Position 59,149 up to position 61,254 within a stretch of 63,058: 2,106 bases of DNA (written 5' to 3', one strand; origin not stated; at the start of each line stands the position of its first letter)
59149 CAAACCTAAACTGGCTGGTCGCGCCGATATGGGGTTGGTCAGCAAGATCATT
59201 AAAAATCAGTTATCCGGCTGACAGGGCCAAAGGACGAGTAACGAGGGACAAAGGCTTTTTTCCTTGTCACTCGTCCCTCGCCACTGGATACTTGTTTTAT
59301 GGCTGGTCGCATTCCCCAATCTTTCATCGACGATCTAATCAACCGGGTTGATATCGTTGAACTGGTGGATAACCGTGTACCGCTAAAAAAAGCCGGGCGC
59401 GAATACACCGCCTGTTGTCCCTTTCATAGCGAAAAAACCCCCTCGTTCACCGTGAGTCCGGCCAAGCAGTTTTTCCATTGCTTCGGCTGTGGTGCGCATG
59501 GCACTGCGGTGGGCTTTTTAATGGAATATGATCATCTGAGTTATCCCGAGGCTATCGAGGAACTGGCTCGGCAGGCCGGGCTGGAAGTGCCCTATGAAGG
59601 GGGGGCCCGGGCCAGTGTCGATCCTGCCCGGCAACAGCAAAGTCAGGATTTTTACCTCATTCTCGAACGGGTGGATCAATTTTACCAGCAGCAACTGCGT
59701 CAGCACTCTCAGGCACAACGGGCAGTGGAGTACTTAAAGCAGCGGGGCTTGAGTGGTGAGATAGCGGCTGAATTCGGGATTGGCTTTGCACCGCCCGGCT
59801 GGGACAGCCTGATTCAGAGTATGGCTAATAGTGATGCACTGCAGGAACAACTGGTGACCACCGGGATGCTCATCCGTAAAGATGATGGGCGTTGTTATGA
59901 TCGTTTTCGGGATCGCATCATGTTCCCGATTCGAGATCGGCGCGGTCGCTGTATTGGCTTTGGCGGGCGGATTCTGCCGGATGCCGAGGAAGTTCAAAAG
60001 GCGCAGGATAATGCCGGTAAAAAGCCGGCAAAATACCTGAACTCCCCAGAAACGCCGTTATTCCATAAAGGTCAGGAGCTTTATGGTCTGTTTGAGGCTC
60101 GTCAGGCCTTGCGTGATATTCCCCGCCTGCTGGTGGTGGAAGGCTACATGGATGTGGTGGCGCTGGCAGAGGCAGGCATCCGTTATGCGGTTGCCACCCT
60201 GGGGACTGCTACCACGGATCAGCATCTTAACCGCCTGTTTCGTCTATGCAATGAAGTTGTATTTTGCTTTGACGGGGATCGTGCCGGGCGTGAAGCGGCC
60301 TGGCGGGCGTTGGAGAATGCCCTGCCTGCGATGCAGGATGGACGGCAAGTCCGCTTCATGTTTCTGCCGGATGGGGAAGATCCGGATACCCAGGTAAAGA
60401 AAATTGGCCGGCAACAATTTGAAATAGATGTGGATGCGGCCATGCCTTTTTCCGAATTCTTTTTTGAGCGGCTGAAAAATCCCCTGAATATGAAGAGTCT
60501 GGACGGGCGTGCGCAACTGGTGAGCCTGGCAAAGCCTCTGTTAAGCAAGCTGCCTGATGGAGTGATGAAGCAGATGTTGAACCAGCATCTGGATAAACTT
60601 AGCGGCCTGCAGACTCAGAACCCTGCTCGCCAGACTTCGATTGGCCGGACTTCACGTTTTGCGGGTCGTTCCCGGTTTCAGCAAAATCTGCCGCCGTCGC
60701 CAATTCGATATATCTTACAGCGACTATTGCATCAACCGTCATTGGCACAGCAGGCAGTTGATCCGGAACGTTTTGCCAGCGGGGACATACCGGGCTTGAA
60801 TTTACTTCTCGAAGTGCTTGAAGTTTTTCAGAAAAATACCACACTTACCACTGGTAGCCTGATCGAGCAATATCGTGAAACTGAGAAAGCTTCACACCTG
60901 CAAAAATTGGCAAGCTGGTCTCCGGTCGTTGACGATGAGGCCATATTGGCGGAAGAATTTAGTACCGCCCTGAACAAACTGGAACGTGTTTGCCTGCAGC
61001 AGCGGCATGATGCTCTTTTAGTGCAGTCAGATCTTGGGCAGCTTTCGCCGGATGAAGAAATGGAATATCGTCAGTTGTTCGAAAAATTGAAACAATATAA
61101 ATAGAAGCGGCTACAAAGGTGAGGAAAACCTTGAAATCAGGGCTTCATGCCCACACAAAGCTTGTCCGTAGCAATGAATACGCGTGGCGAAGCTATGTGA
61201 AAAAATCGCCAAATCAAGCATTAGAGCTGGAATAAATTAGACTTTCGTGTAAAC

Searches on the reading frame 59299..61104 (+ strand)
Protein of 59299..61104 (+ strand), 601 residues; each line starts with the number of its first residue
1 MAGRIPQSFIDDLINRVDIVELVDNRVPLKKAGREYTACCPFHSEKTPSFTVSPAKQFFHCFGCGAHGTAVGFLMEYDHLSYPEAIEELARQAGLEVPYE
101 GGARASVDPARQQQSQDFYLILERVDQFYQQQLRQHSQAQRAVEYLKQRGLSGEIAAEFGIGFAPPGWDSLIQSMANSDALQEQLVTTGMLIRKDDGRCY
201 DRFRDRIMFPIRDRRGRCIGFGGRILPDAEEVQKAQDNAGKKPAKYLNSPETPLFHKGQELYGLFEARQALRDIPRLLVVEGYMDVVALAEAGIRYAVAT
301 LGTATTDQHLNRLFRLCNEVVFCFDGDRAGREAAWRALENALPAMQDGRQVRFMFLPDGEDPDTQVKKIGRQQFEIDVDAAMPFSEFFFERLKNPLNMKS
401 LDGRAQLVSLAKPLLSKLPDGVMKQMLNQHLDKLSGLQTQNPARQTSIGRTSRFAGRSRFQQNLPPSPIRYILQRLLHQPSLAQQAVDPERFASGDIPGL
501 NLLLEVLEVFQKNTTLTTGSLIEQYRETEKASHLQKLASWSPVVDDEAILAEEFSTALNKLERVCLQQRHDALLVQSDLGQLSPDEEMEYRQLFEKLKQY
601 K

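Call 76: search_protein_families(library=pfam, proteins=[window:59299-61104:+], max_evalue=0.00001)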
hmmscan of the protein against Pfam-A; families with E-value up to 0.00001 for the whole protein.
window:59299-61104:+ (601 aa): 7 families
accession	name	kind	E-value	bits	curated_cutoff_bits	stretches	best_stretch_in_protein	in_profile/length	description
PF08275.17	DNAG_N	-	1.8e-43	148.1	26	1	128-267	1-127/128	DNA primase catalytic core, N-terminal domain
PF01807.25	Zn_ribbon_DnaG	-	1.1e-39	134.6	24.9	1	6-100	2-96/98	CHC2 zinc finger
PF08278.16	DnaG_DnaB_bind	-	1.5e-24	87.2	29.1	1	470-593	2-124/124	DNA primase DnaG DnaB-binding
PF13155.12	Toprim_2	-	1.3e-18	67.6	22.1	1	279-364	2-86/88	Toprim-like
PF13662.12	Toprim_4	-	1.3e-16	61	25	1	277-342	3-75/85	Toprim domain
PF01751.28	Toprim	-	3.3e-16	59.7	23.1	1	277-354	2-94/96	Toprim domain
PF10410.14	DnaB_bind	-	1.6e-10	41.5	20.6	1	385-437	1-53/56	DnaB-helicase binding domain of primase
